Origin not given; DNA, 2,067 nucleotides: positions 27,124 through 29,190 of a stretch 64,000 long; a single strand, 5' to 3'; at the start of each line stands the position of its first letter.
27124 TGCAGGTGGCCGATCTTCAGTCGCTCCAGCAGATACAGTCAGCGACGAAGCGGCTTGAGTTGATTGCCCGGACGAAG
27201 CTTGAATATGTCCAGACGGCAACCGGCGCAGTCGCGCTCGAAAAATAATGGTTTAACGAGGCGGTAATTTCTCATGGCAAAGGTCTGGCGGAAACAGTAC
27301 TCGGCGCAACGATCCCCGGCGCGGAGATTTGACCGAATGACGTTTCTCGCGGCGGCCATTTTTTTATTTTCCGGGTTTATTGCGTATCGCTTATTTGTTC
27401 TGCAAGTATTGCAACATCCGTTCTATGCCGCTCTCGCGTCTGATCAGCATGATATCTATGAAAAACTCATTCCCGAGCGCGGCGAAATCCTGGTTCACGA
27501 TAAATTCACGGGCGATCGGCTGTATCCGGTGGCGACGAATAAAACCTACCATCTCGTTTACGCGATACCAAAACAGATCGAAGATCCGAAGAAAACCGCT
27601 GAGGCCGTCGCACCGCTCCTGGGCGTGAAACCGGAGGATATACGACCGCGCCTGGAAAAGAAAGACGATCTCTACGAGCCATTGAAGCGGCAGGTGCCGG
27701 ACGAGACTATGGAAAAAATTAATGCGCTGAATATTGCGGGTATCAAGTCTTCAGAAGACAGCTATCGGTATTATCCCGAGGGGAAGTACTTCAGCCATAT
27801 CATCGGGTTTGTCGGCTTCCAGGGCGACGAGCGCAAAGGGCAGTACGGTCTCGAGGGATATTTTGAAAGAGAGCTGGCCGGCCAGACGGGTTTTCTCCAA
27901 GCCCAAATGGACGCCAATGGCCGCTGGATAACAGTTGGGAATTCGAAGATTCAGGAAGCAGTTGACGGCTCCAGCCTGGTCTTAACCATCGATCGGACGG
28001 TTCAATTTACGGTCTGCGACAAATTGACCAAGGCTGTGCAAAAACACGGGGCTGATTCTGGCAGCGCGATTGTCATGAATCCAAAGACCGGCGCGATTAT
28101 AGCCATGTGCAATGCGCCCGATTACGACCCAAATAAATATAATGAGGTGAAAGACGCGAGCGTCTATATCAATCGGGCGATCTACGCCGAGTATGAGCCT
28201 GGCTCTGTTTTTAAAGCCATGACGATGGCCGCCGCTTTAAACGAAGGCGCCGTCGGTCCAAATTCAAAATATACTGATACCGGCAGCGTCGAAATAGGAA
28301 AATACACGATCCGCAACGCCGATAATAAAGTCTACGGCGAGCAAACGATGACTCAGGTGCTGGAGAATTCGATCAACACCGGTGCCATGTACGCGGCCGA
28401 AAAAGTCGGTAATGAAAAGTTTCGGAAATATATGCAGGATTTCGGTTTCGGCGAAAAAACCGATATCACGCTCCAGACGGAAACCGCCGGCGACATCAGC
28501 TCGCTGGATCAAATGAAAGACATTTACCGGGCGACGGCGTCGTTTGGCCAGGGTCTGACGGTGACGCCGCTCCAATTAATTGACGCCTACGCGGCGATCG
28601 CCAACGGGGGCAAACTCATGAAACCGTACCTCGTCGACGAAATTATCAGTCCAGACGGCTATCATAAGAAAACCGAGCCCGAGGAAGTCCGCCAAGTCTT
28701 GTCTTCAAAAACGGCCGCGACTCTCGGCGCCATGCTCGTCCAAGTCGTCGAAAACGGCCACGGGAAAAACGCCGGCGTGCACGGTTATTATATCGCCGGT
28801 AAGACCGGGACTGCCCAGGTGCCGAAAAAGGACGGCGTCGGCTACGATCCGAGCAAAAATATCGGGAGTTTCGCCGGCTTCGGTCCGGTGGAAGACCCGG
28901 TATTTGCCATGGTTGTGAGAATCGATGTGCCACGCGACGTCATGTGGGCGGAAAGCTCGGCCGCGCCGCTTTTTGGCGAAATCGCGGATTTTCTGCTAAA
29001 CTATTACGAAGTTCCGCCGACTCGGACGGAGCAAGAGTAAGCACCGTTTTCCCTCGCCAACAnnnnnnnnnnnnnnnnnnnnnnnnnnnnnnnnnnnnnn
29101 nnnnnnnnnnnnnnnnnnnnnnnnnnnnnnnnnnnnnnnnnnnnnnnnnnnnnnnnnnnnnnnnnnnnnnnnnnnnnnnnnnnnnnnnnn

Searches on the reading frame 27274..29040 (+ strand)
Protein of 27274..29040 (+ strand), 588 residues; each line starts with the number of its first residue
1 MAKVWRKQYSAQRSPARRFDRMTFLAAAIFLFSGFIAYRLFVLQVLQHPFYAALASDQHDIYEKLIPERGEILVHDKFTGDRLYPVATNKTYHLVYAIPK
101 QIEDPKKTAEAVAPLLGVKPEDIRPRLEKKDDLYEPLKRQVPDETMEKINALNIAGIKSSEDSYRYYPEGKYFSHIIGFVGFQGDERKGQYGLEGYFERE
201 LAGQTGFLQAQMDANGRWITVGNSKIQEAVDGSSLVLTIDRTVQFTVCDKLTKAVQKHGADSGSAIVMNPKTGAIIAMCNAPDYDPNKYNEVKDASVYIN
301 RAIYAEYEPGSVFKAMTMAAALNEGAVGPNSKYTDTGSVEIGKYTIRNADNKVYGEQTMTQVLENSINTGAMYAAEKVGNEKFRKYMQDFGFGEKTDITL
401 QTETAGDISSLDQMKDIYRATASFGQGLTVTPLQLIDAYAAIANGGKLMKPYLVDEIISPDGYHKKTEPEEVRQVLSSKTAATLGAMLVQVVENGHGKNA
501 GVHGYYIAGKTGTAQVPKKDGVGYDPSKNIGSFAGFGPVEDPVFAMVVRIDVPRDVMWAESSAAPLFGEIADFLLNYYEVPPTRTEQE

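Call 75: search_protein_families(library=pfam, proteins=[window:27274-29040:+], max_evalue=0.00001)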
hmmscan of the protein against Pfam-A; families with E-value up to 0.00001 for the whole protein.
window:27274-29040:+ (588 aa): 2 families
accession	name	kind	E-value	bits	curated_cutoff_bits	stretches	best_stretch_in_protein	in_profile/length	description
PF00905.27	Transpeptidase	-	1.5e-81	274.4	22.1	1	263-571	1-298/299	Penicillin binding protein transpeptidase domain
PF03717.20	PBP_dimer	-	1.7e-17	64.8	24.4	1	67-220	4-177/180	Penicillin-binding Protein dimerisation domain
